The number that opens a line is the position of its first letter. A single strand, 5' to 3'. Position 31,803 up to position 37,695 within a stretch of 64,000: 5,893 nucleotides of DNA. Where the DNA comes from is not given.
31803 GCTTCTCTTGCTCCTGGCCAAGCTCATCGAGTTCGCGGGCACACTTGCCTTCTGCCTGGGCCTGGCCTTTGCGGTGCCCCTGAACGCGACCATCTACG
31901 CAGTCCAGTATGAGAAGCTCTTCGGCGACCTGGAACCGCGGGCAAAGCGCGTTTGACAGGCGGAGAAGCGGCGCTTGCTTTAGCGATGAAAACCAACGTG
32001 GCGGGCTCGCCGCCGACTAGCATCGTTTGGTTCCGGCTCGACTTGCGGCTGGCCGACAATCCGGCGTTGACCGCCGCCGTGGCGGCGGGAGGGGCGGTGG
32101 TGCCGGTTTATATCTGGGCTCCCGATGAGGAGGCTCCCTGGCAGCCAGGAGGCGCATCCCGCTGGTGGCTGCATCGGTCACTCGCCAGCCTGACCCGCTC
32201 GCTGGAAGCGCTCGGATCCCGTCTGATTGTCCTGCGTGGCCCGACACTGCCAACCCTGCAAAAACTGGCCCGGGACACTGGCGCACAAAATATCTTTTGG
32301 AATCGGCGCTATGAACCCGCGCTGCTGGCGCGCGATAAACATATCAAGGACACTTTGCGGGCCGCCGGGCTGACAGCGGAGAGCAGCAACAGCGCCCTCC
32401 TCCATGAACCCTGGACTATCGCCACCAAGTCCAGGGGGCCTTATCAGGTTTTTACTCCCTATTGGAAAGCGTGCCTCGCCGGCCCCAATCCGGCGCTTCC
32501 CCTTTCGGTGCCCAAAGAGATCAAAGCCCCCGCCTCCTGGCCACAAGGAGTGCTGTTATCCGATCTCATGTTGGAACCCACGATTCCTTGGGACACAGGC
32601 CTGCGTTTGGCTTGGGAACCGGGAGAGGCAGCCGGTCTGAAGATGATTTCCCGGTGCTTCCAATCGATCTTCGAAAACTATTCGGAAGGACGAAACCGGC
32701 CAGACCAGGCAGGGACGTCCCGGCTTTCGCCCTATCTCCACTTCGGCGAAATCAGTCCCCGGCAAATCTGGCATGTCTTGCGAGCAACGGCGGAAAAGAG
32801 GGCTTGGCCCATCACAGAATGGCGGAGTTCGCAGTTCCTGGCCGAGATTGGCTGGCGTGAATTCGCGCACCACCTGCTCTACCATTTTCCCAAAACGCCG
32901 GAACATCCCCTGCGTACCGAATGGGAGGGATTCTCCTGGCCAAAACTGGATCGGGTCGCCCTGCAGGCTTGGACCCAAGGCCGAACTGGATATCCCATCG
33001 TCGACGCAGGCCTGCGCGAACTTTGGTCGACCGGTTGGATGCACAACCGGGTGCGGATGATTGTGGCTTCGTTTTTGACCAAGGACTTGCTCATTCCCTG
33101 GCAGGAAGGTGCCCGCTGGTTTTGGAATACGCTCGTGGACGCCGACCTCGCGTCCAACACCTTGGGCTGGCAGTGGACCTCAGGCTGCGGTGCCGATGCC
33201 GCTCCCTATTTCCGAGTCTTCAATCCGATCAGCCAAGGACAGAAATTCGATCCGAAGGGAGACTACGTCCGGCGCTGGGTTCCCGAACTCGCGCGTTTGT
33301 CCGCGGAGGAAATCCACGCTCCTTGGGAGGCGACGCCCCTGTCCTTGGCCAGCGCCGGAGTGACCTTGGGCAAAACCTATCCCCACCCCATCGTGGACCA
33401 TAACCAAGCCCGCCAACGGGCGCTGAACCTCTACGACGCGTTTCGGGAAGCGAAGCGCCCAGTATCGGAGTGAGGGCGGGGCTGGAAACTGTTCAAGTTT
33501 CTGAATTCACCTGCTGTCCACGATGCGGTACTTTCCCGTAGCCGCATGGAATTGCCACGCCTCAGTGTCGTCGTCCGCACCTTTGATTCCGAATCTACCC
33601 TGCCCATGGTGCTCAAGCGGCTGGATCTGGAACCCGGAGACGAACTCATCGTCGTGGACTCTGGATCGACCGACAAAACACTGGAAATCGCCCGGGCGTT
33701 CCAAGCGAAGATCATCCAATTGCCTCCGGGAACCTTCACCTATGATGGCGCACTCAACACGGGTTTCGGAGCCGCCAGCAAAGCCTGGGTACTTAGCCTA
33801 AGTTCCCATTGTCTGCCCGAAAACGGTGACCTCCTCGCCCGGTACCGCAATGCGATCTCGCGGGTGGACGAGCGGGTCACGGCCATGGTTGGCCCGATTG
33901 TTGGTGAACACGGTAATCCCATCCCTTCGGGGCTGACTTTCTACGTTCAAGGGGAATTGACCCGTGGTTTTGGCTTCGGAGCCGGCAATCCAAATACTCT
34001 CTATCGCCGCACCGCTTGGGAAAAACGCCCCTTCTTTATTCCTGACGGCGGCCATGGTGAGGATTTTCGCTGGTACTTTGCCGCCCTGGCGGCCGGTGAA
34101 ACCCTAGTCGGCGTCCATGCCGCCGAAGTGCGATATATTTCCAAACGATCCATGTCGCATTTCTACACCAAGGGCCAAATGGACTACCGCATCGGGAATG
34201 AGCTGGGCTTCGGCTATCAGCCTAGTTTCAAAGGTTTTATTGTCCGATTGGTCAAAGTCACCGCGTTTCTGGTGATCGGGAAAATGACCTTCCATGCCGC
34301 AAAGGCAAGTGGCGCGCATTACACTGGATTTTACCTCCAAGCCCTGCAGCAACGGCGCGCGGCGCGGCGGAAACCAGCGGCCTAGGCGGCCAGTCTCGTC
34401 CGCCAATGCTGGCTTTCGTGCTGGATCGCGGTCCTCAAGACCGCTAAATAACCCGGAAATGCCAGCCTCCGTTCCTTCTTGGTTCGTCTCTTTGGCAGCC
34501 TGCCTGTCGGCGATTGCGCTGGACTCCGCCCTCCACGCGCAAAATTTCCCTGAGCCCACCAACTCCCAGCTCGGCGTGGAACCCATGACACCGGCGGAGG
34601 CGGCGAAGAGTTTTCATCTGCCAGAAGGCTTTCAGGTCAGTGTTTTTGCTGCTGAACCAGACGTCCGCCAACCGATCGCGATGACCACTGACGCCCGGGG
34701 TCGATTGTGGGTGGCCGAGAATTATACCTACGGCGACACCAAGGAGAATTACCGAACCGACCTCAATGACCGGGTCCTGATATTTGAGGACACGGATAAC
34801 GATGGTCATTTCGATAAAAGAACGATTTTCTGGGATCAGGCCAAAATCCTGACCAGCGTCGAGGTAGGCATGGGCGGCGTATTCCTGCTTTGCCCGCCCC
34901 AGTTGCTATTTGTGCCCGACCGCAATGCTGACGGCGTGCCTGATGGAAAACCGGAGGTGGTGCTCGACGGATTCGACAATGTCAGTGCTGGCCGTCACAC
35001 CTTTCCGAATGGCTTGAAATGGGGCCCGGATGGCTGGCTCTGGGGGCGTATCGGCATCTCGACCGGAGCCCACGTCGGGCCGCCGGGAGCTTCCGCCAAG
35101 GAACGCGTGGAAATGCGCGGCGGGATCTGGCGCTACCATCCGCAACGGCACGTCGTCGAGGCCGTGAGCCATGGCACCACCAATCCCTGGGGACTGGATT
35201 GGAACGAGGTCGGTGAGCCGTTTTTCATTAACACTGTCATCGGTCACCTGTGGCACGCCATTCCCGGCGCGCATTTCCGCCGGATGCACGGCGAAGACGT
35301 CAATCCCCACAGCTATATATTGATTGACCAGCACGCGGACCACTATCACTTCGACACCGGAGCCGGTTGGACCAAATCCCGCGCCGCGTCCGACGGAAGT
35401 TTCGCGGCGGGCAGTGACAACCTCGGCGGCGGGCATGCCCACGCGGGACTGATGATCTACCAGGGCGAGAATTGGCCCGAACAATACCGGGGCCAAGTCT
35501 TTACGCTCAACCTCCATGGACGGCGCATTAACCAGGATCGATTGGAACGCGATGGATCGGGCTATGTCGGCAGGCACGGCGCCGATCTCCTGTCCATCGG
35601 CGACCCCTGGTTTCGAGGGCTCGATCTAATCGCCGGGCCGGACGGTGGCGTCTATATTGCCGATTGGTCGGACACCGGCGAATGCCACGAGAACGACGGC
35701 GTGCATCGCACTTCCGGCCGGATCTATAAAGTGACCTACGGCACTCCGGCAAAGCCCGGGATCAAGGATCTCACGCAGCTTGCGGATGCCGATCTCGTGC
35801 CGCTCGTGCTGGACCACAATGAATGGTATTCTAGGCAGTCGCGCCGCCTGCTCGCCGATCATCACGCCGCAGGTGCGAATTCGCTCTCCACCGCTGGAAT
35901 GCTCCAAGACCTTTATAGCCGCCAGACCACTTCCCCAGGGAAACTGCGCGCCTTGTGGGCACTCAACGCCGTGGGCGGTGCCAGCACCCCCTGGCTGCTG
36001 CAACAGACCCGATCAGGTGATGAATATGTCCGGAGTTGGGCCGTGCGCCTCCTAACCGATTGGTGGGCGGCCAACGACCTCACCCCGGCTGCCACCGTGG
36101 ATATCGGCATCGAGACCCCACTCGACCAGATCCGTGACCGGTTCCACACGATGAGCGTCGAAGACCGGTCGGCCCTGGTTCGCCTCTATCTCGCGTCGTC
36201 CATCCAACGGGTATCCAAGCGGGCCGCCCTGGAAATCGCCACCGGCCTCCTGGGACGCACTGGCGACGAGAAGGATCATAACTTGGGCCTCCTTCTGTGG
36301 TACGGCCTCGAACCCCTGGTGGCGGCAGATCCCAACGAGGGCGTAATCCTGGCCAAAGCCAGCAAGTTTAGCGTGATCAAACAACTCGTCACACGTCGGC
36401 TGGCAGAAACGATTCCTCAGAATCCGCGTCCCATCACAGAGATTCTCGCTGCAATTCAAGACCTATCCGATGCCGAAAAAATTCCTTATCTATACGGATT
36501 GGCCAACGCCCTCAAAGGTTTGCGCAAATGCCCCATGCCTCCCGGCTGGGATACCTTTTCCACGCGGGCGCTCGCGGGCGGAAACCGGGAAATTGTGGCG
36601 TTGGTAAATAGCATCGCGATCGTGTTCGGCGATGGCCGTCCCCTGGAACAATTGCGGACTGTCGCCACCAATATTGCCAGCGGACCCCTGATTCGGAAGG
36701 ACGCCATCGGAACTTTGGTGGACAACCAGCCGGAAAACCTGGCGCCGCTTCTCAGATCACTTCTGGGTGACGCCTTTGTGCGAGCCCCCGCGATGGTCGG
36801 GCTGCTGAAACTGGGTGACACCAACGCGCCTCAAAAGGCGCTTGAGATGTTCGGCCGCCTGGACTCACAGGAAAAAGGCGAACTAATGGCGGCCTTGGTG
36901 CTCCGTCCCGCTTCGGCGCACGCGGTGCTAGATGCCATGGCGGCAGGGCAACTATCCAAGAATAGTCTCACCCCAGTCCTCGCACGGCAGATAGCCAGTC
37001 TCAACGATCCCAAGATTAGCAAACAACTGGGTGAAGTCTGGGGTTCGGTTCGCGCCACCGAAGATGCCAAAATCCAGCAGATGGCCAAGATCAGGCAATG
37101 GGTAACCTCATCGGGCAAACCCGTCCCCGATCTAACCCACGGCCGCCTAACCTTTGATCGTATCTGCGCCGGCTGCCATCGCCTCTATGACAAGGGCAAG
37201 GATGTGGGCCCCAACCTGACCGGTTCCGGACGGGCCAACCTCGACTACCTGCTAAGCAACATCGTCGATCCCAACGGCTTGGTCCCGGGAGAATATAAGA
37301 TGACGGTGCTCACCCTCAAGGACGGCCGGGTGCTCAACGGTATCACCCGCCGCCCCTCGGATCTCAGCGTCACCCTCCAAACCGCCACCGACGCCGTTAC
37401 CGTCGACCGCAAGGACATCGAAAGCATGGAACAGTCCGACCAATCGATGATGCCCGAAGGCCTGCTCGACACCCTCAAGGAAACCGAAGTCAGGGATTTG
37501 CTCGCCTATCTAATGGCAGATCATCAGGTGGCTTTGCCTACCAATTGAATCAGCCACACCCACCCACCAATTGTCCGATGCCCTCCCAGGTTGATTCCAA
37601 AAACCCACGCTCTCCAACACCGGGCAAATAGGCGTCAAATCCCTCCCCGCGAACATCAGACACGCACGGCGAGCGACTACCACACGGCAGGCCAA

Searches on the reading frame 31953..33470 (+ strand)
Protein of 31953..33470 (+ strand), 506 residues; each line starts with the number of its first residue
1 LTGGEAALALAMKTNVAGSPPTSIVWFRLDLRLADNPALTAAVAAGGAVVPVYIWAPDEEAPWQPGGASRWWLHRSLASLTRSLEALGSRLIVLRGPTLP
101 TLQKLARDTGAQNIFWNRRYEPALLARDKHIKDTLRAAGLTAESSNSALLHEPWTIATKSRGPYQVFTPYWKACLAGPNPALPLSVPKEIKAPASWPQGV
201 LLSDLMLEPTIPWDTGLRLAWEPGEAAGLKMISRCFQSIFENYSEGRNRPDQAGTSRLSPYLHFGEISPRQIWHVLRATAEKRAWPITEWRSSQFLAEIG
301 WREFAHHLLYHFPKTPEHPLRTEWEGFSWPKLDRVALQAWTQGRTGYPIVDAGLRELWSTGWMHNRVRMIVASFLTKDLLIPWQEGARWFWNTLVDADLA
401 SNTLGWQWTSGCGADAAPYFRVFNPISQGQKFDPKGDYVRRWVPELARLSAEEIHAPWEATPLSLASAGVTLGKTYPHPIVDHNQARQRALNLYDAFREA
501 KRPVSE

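Call 25: search_protein_families(library=pfam, proteins=[window:31953-33470:+], max_evalue=0.001)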
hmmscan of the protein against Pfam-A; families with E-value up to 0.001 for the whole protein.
window:31953-33470:+ (506 aa): 2 families
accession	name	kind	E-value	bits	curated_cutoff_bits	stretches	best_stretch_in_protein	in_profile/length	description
PF03441.19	FAD_binding_7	-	6.1e-91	303.8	27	1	295-495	1-202/203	FAD binding domain of DNA photolyase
PF00875.24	DNA_photolyase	-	8.4e-52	175.9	26.6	1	23-183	1-161/164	DNA photolyase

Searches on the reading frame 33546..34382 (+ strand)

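Call 25: search_protein_families(library=pfam, proteins=[window:33546-34382:+], max_evalue=0.001)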
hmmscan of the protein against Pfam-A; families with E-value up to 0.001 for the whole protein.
window:33546-34382:+ (279 aa): 1 family
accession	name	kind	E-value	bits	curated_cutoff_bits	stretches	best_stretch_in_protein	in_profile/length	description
PF00535.33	Glycos_transf_2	-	2e-12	47.8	23.3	1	7-97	1-97/168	Glycosyl transferase family 2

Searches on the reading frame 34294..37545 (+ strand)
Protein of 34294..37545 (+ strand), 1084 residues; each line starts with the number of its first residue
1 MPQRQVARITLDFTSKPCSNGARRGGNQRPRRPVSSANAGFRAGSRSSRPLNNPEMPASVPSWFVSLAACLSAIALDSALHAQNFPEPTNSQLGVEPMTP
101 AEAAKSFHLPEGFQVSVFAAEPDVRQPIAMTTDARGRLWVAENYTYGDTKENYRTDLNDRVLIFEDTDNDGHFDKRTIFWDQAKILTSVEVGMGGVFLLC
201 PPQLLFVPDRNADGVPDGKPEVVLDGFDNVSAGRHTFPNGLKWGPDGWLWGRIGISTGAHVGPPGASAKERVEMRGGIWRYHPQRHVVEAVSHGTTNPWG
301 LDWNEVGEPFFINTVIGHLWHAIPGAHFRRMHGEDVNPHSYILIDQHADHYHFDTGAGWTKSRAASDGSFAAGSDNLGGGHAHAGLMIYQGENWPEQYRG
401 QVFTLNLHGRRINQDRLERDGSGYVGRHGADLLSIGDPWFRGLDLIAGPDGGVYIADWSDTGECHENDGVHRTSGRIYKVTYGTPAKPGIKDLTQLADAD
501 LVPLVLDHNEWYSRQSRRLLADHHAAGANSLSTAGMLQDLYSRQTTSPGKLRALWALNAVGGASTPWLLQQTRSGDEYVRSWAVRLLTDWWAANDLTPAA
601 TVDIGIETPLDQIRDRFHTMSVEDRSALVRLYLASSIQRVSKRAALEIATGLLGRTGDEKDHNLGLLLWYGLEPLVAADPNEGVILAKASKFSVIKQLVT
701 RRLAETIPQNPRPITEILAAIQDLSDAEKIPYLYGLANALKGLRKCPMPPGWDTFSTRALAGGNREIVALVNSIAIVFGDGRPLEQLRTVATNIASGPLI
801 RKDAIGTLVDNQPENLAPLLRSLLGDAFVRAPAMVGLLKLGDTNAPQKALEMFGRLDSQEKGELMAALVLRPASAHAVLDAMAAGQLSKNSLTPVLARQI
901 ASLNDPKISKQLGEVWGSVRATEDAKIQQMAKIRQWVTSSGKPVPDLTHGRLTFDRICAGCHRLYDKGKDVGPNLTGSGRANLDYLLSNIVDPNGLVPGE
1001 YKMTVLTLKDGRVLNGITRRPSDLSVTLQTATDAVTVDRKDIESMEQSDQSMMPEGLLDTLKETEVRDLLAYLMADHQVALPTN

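Call 25: search_protein_families(library=pfam, proteins=[window:34294-37545:+], max_evalue=0.001)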
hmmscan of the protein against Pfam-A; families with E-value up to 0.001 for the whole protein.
window:34294-37545:+ (1084 aa): 2 families
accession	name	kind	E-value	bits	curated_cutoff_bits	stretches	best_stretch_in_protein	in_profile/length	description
PF23500.1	DUF7133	-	7e-67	226.8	27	1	100-460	2-349/385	Domain of unknown function (DUF7133)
PF00034.26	Cytochrom_C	-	0.00046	21.9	21.3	0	950-980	4-35/90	Cytochrome c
